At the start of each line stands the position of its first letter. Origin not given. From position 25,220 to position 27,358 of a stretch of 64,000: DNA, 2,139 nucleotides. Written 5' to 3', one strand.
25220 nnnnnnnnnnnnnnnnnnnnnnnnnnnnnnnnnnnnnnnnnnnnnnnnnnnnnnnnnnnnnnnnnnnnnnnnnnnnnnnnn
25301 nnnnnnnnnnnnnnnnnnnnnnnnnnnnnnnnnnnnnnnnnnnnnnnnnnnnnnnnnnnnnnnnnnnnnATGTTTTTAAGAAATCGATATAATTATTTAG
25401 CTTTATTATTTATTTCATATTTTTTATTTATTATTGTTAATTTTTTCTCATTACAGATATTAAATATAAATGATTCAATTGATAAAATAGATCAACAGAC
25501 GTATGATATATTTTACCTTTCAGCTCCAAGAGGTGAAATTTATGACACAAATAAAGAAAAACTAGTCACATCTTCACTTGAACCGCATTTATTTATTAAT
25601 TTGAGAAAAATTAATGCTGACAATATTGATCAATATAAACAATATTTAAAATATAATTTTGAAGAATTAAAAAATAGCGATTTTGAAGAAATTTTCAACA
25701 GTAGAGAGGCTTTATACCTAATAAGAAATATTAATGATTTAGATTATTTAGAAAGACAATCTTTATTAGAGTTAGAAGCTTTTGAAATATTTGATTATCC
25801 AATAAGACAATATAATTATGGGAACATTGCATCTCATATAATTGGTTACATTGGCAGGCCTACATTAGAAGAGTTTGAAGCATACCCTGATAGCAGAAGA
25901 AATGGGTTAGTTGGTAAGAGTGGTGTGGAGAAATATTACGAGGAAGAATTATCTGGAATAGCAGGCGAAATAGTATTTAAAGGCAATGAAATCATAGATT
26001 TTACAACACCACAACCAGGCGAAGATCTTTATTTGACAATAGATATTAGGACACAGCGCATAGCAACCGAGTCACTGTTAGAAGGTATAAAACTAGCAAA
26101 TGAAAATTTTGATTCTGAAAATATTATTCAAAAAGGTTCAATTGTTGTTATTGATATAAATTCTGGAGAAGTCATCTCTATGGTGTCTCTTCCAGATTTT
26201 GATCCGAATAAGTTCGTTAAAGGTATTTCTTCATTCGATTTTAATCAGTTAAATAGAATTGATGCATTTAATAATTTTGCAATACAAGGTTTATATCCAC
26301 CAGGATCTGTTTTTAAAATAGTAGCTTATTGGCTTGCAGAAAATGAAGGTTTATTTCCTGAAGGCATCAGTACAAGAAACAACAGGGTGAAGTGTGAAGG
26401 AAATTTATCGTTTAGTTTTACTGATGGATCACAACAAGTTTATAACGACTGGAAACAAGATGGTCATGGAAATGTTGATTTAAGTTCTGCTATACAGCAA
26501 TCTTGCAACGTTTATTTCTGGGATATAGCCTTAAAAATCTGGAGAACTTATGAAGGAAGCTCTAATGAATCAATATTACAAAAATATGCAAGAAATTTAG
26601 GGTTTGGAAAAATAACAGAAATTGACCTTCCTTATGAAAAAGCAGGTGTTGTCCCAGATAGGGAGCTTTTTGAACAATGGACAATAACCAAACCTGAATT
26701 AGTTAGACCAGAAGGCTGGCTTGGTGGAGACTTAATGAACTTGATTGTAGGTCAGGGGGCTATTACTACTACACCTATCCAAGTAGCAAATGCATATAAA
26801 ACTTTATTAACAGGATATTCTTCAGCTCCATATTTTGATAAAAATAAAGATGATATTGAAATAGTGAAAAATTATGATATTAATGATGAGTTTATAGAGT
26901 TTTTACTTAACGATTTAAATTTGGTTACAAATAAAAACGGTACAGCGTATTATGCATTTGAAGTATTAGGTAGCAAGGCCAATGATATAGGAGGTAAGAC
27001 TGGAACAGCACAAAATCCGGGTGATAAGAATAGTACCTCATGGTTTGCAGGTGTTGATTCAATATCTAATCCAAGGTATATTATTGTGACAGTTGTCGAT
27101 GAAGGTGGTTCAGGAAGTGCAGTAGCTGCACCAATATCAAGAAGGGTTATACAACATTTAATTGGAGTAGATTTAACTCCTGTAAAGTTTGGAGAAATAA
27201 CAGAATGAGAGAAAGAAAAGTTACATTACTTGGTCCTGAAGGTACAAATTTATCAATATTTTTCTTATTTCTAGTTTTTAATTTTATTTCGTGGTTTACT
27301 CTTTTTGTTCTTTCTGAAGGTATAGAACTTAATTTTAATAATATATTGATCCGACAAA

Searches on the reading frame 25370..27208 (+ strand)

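Call 96: search_protein_families(library=ncbifam, proteins=[window:25370-27208:+], max_evalue=1e-10)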
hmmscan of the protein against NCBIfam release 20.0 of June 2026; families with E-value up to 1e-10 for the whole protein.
window:25370-27208:+ (612 aa): 15 families
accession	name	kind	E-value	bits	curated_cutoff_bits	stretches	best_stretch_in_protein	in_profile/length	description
TIGR03423.1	pbp2_mrdA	equivalog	3.8e-112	375.8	455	1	6-598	2-591/593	penicillin-binding protein 2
NF008061.0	PRK10795.1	equivalog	3.3e-50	171.3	962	1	9-598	26-613/634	peptidoglycan DD-transpeptidase MrdA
TIGR02214.1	spoVD_pbp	equivalog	3.3e-47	161.2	688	1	11-597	6-554/636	stage V sporulation protein D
NF051842.1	PBP4_5_Efaec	equivalog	1.6e-31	109.4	700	1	51-581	162-650/668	penicillin-binding protein PBP4(5)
NF000237.1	MECA_PBP2A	equivalog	4.6e-22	78.1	750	1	42-593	139-652/668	PBP2a family beta-lactam-resistant peptidoglycan transpeptidase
NF000410.1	MECA1_pure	exception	6.6e-19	67.5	1480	1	42-577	138-633/666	PBP2a family beta-lactam-resistant peptidoglycan transpeptidase MecA1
NF053573.1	PBP2_PenA_Neis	exception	5e-17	61.7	1105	1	15-595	36-558/572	peptidoglycan D,D-transpeptidase PBP2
NF000409.1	MECA_pure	exception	4.3e-16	58.6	1490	1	144-594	239-653/668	PBP2a family beta-lactam-resistant peptidoglycan transpeptidase MecA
NF011685.0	PRK15105.1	subfamily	1.4e-15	56.9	737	1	17-595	34-551/588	peptidoglycan glycosyltransferase FtsI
NF000407.1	MECC_PBP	exception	1.4e-15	56.6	1500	1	43-594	137-650/665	PBP2a family beta-lactam-resistant peptidoglycan transpeptidase MecC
NF033378.1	MECD_PBP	exception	2.3e-15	56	1450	1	50-574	149-640/678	PBP2a family beta-lactam-resistant peptidoglycan transpeptidase MecD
NF000406.1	MECB_PBP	exception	1.3e-14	53.5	1450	1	43-572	139-635/674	PBP2a family beta-lactam-resistant peptidoglycan transpeptidase MecB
NF000408.1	MECA2_pure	exception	4.3e-14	51.6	1525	1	144-593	239-652/668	PBP2a family beta-lactam-resistant peptidoglycan transpeptidase MecA2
NF038278.1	strep_PBP2B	exception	5.1e-13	48.3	975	0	178-431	259-504/678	penicillin-binding protein PBP2B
TIGR02074.1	PBP_1a_fam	subfamily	1.5e-11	43.8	508.75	0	215-384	221-361/535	PBP1A family penicillin-binding protein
